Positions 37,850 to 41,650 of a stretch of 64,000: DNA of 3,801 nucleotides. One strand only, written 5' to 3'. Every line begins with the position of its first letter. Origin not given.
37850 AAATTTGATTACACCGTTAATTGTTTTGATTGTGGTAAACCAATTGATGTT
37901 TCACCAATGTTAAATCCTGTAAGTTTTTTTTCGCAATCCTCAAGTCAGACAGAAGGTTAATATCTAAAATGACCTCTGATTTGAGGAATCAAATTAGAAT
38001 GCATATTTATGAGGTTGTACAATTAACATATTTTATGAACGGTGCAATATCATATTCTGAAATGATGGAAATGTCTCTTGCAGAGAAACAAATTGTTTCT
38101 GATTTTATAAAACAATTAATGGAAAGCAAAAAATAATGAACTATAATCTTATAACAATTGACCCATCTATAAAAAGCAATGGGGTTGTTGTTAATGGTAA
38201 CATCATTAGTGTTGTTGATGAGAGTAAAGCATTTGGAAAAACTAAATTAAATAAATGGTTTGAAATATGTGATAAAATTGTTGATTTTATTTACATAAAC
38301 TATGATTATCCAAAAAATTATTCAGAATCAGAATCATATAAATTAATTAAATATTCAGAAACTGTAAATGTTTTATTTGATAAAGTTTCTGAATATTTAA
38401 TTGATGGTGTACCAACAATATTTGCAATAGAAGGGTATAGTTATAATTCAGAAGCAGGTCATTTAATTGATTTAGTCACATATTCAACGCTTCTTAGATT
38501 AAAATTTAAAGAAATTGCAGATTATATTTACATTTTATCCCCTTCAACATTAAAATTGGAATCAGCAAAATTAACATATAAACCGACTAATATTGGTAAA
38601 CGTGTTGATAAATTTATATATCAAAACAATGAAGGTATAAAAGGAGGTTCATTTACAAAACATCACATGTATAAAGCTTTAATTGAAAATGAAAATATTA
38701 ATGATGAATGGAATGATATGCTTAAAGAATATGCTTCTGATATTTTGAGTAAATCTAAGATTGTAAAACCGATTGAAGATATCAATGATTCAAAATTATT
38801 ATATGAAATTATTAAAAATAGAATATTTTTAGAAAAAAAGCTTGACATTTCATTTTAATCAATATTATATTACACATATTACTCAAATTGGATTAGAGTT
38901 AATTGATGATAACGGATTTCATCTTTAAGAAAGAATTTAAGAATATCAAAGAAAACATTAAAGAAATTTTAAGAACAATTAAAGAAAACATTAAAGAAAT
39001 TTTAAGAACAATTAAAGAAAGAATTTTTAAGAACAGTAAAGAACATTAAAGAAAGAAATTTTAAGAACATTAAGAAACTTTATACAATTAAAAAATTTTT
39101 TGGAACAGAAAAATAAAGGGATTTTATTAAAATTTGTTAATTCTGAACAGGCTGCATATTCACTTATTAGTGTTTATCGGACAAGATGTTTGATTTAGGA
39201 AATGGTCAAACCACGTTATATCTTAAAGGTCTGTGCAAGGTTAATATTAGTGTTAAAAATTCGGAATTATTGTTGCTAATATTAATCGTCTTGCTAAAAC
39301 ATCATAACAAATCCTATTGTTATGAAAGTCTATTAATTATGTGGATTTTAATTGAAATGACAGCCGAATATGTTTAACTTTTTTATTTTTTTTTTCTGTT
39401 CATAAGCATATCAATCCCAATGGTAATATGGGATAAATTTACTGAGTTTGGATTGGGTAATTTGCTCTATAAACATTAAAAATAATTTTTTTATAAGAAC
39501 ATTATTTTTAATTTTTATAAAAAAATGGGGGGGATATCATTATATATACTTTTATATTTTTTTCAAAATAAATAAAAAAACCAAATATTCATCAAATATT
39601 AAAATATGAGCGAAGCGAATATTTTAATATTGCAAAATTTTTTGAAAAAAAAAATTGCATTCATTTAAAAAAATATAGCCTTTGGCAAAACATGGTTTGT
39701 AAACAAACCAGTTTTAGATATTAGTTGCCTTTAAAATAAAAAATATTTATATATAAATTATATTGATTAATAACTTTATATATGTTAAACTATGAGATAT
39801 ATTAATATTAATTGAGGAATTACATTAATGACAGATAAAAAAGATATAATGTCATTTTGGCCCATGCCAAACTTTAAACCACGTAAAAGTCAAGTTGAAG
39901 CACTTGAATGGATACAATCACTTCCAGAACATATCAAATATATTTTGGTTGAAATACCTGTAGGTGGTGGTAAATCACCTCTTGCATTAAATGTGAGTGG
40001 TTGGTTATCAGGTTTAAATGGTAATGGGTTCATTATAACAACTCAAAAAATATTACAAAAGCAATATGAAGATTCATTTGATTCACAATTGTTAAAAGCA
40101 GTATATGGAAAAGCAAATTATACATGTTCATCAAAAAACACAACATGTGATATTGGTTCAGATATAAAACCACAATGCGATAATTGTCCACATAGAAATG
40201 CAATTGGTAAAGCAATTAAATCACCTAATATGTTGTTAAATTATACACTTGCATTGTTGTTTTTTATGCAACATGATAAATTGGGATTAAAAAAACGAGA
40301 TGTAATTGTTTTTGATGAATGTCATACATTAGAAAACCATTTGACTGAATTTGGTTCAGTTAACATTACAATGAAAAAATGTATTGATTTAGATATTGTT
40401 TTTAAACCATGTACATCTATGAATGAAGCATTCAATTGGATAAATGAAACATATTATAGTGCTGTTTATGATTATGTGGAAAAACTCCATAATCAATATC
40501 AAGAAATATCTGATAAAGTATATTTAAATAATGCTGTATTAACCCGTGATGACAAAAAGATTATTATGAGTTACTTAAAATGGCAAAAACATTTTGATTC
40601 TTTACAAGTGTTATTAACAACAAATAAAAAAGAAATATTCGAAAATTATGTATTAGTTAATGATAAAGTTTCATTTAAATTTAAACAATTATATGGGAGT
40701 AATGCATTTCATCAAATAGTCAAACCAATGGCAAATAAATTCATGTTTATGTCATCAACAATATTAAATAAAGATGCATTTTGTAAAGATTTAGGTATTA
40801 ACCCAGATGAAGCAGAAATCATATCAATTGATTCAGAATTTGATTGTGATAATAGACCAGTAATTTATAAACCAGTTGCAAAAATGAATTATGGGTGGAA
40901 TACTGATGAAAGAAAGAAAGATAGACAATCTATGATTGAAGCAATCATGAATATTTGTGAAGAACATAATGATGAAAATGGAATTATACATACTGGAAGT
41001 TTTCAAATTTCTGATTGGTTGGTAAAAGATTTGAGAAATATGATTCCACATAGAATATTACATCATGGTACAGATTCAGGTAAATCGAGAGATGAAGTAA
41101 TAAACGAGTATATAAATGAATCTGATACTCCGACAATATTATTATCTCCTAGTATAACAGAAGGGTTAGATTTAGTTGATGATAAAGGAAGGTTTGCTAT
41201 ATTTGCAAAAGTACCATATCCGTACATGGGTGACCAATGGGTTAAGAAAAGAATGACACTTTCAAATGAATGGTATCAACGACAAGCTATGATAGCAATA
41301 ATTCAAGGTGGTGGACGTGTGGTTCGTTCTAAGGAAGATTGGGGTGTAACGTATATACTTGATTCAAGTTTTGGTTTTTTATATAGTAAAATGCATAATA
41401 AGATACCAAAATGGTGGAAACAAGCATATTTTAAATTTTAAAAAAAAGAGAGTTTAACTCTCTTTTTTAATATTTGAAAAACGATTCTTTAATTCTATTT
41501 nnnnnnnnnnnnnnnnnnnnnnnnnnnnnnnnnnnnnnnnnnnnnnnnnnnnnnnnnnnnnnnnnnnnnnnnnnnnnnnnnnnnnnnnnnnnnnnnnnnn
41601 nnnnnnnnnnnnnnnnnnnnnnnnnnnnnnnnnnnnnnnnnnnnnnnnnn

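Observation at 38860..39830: About 1-kb non-coding region with tandem 33-nt iterons, a GC-enriched structured island and a GCGAAGC-loop hairpin. Candidate replication origin and/or ncRNA locus.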

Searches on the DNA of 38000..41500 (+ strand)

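Call 7: search_dna_similar(query=window:38000-41500:+, collection=phages, mode=distant, max_rows=30)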
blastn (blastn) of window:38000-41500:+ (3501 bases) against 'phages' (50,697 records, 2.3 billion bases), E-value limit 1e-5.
Records with a match: 2; places in all: 3; records where one place covers at least 80% of the query: 0.
Best place of each record, by identity: 60-80% 2.
By first word of the organism name: Xanthomonas 2.
By host as written in the record: Xanthomonas oryzae pv. oryzae 1; Xanthomonas citri 1.
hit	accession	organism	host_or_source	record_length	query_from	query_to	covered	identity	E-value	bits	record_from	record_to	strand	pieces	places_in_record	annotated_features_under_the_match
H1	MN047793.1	Xanthomonas phage Xoo-sp13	Xanthomonas oryzae pv. oryzae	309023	3156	3330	5%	68.6%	3e-8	69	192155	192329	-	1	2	ATP-dependent helicase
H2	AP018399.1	Xanthomonas phage XacN1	Xanthomonas citri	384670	3181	3346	5%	69.5%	3e-7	65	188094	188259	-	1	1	ATP-dependent helicase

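Call 8: search_rna_families(source=window, start=38800, end=39900, threshold=evalue, max_evalue=10)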
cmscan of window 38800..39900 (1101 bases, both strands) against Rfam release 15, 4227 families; matches with E-value up to 10: 3.
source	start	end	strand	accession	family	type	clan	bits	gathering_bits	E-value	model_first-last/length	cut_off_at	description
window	39112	39168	-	RF00203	snoR160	Gene; snRNA; snoRNA; CD-box;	-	18.7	42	9.1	1-80/80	no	Small nucleolar RNA R160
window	39235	39301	+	RF00739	MIR476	Gene; miRNA;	-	17.3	80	6.1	1-92/92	no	MIR476 microRNA precursor family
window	39221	39309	+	RF00455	mir-15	Gene; miRNA;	CL00085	16.8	57.3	0.63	1-88/88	no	mir-15 microRNA precursor family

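Call 20: search_rna_families(sources=[L001, L002, L003, L004, L005, L008, L009, L015, L018, L019], threshold=gathering)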
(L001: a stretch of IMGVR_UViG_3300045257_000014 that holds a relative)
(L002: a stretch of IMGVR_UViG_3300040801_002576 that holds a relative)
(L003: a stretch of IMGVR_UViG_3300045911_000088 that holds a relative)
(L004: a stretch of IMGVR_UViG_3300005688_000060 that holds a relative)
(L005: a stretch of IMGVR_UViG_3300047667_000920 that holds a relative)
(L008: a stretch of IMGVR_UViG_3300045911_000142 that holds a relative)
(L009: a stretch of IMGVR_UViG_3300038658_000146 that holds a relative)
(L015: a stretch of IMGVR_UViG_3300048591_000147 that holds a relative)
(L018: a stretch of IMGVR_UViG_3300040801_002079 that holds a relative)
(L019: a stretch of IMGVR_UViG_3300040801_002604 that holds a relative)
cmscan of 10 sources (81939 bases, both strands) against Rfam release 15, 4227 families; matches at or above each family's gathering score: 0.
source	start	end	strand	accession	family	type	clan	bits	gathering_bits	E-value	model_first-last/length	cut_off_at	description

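Call 47: build_rna_model(alignment_id=A5, structure=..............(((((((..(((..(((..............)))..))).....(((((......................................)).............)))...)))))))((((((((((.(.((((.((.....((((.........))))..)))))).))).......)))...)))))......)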
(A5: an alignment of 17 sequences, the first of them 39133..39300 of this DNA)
Model R1 built from alignment A5 (17 sequences, 207 columns); structure: as given.
model positions 174; base pairs 39; branch points 2; effective number of sequences 6.82; information 0.59 bits per position. Calibrated on 0.2 Mb of random sequence (short: E-values are rough).
structure used (alignment columns):
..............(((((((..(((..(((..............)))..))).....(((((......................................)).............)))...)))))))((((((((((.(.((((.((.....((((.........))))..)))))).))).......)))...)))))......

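Call 48: search_with_rna_model(model_id=R1, sources=[window, L001, L002, L003, L004, L005, L008, L009, L014, L015, L016, L017, L018, L019, L020, L021, L022, L023, L024, L025, L026, L027, L028, L029, L030, L031, L032, L035, L037, L040, L041, L043, L044, L048, L049, L053, L055, L057, L058, L059, L060, L063, L064, L066, L068, L069, L070, L072, L073, L074, L075, L077, L078, L079, L081, L084, L085, L086, L088, L089, L091, L092, L093], max_evalue=1, make_alignment=true)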
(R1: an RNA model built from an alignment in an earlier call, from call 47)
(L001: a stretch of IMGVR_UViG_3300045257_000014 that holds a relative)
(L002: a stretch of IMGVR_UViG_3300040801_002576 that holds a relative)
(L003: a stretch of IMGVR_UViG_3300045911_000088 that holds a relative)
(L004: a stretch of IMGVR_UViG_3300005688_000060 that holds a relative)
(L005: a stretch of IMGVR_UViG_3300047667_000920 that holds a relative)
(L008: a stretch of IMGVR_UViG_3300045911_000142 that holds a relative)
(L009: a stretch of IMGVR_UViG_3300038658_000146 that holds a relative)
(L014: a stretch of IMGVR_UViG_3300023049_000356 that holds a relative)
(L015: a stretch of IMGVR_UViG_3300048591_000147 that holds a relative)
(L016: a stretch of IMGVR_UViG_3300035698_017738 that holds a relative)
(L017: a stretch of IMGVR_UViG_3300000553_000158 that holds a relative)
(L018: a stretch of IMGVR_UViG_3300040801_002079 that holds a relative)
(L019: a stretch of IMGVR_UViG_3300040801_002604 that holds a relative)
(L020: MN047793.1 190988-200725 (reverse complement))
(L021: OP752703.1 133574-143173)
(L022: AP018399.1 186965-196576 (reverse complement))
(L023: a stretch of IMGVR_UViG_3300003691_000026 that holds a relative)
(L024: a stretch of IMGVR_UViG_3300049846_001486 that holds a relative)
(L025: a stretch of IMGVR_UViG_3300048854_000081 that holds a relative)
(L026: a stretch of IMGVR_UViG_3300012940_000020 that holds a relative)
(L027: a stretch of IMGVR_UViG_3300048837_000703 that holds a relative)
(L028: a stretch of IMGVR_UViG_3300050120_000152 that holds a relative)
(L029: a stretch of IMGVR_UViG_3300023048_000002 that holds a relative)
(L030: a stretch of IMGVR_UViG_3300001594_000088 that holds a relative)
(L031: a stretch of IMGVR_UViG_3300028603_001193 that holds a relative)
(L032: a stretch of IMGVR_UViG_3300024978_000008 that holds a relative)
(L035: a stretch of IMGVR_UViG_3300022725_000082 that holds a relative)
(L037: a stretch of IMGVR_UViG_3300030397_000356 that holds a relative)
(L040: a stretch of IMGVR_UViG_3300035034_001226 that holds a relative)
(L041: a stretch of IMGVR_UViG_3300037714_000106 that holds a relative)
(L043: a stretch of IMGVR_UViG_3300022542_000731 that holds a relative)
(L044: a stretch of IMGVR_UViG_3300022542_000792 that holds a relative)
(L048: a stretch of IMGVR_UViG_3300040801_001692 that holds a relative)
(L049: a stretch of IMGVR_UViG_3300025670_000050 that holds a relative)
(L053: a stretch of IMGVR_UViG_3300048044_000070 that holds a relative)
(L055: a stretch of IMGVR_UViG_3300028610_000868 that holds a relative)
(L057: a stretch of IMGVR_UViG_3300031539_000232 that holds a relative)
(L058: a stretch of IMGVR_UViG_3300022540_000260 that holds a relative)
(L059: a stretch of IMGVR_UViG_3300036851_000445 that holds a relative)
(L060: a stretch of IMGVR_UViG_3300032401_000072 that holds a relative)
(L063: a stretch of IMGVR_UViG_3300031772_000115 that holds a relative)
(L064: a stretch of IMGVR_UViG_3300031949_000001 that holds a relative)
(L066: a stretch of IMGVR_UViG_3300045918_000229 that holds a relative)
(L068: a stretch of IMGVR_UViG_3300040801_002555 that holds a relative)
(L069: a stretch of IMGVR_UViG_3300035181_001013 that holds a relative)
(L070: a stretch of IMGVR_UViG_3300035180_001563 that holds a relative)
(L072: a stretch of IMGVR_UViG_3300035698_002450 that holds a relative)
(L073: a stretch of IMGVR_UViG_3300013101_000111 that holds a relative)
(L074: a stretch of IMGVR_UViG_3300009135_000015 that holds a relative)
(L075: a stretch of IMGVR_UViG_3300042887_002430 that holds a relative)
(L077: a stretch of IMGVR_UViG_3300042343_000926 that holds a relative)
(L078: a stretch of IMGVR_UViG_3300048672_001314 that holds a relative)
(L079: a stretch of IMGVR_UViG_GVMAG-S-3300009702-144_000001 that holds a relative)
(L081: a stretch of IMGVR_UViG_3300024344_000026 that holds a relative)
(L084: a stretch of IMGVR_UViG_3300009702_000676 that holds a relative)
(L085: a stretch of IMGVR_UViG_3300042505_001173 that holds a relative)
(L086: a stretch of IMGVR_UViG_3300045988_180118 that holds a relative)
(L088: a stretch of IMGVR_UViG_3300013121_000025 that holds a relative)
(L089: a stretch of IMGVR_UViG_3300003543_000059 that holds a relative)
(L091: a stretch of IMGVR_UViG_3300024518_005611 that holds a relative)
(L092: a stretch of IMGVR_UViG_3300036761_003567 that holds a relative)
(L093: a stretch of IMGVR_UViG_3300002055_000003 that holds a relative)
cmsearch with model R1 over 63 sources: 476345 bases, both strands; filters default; matches with E-value up to 1: 17.
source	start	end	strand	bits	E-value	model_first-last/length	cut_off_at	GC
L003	6001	6173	+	143.3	7.9e-31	1-174/174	no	0.34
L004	6149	6325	+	141.2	2.5e-30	1-174/174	no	0.35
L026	1778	1956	+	134.8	7.8e-29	1-174/174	no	0.35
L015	5970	6139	+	129.4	1.4e-27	1-174/174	no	0.31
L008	5932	6104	+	127.1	4.9e-27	1-174/174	no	0.35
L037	1789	1964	+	126.8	5.8e-27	1-174/174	no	0.45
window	39133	39300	+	124.6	1.9e-26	1-174/174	no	0.31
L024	1798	1984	+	123.1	4.3e-26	1-174/174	no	0.34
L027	1921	2096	+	122.9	4.7e-26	1-174/174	no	0.41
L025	1811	1987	+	122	7.7e-26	1-174/174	no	0.36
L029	1778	1953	+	120.1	2.1e-25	1-174/174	no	0.37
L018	4802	4973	+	119.3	3.3e-25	1-174/174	no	0.4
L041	822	999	+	117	1.1e-24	1-174/174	no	0.26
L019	350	528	+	112.2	1.5e-23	1-174/174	no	0.42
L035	1747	1919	+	112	1.6e-23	1-174/174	no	0.43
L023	1877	2039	+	110.2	4.3e-23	1-174/174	no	0.34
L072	1802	1967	+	96.1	8.7e-20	1-174/174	no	0.48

Alignment A6: 17 matches aligned to the model, 217 columns, each read 5' to 3' on its own strand. Consensus structure (alignment columns), stored with it:
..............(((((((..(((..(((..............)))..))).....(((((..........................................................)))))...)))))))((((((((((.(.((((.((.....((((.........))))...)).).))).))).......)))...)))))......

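Call 83: search_rna_families(sources=[L037, L072, L001, L018, L026, L035, L020, L021], threshold=evalue, max_evalue=1)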
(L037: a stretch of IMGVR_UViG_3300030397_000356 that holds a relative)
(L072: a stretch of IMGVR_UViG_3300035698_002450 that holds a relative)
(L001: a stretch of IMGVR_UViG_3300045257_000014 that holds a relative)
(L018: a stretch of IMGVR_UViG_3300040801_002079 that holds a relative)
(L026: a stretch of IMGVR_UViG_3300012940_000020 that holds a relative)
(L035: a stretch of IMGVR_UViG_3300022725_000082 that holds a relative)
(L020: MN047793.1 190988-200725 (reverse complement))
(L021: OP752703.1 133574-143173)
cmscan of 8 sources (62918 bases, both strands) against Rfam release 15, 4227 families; matches with E-value up to 1: 2.
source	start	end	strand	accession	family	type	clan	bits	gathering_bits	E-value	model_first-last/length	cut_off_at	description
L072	4048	4103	-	RF02059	STnc50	Gene; sRNA;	-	33.4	55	0.079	1-84/84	no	Salmonella enterica sRNA STnc40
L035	4316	4436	-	RF00513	Trp_leader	Cis-reg; leader;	-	25.2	41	0.8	1-100/100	no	Tryptophan operon leader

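Call 86: search_with_rna_model(model_id=R1, sources=[L097, L099, L100, L101, L102, L103, L104, L105, L106, L107, L108, L109, L110, L111, L112, L113, L114, L115, L116, L117, L118, L119, L120, L121, L122, L123, L124, L125, L126, L127, L128, L129, L130], max_evalue=0.1)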
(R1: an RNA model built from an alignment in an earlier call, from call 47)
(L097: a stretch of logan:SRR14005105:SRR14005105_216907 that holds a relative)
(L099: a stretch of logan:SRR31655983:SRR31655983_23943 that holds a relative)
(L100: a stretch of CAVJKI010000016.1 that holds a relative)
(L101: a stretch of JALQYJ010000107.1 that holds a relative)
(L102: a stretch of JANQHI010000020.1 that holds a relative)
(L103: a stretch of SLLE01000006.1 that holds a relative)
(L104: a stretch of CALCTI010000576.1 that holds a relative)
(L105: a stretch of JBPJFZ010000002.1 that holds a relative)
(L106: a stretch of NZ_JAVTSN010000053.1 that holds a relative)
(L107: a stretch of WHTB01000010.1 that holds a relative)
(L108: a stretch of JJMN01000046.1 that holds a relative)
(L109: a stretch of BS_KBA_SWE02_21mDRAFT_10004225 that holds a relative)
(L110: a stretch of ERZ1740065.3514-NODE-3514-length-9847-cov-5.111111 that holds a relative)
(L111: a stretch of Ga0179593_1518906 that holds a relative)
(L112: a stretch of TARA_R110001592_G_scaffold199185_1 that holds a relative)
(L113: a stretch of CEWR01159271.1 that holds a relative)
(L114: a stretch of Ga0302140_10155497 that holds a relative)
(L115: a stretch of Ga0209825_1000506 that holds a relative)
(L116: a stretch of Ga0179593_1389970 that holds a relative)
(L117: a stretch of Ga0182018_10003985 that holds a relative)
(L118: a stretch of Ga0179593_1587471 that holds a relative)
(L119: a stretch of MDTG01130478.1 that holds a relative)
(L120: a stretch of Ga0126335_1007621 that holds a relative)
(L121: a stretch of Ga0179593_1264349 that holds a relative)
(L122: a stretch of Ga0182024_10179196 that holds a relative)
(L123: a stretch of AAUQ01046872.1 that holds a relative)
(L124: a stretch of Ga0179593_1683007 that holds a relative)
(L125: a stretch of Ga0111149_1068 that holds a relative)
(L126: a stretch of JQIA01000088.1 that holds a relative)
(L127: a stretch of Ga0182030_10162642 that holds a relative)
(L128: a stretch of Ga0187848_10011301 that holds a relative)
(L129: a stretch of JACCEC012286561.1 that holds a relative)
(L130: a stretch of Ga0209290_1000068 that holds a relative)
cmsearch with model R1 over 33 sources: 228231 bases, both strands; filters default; matches with E-value up to 0.1: 4.
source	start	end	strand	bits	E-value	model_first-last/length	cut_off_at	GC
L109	2702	2875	+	112.5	6.1e-24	1-174/174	no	0.4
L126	2370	2532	+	110.2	2.1e-23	1-174/174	no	0.34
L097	87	261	+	104.1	5.6e-22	1-174/174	no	0.35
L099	2379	2499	+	66.1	4.3e-13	1-174/174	no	0.31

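Call 103: search_dna_similar(query=L018:4770-5160:+, collection=phages, mode=distant, max_evalue=0.01, max_rows=20)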
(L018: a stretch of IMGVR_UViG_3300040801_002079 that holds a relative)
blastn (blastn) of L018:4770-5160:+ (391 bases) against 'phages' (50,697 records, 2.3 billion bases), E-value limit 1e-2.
No match.

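Call 104: search_dna_similar(query=L026:1740-2200:+, collection=phages, mode=distant, max_evalue=0.01, max_rows=20)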
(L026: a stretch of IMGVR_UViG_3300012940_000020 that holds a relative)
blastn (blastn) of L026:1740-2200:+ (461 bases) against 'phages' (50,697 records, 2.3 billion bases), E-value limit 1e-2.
No match.

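Call 108: search_with_rna_model(model_id=R1, sources=[L001, L053, L068, L049, L002, L005, L009, L020, L021, L022, L048], filters=off, max_evalue=5)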
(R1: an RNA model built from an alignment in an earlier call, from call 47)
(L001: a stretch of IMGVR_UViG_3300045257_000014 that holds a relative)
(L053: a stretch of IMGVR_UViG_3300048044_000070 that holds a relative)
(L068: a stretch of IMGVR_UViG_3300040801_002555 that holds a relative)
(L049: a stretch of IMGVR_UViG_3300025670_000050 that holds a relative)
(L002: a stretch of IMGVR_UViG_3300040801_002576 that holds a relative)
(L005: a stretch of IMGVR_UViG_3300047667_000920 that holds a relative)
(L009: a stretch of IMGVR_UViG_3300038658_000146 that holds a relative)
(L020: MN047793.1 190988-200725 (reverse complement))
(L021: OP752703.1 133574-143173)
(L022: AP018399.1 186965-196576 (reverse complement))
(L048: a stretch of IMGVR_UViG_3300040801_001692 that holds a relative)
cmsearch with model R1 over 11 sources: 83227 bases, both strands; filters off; matches with E-value up to 5: 9.
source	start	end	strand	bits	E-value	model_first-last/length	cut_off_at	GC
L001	5967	6145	+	16.4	0.067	1-174/174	no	0.45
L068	2355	2469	-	11.1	1.1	1-174/174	no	0.32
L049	5096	5124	+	9.2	3.2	1-174/174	no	0.41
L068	1789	1815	+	9.2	3.2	1-174/174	no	0.15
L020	6046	6066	+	9.1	3.3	1-174/174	no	0.33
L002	7133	7159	-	8.8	3.8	1-174/174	no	0.41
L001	8562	8578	+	8.7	4.1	1-174/174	no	0.41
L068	3005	3146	+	8.6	4.4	1-174/174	no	0.39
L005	1313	1340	-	8.4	4.8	1-174/174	no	0.29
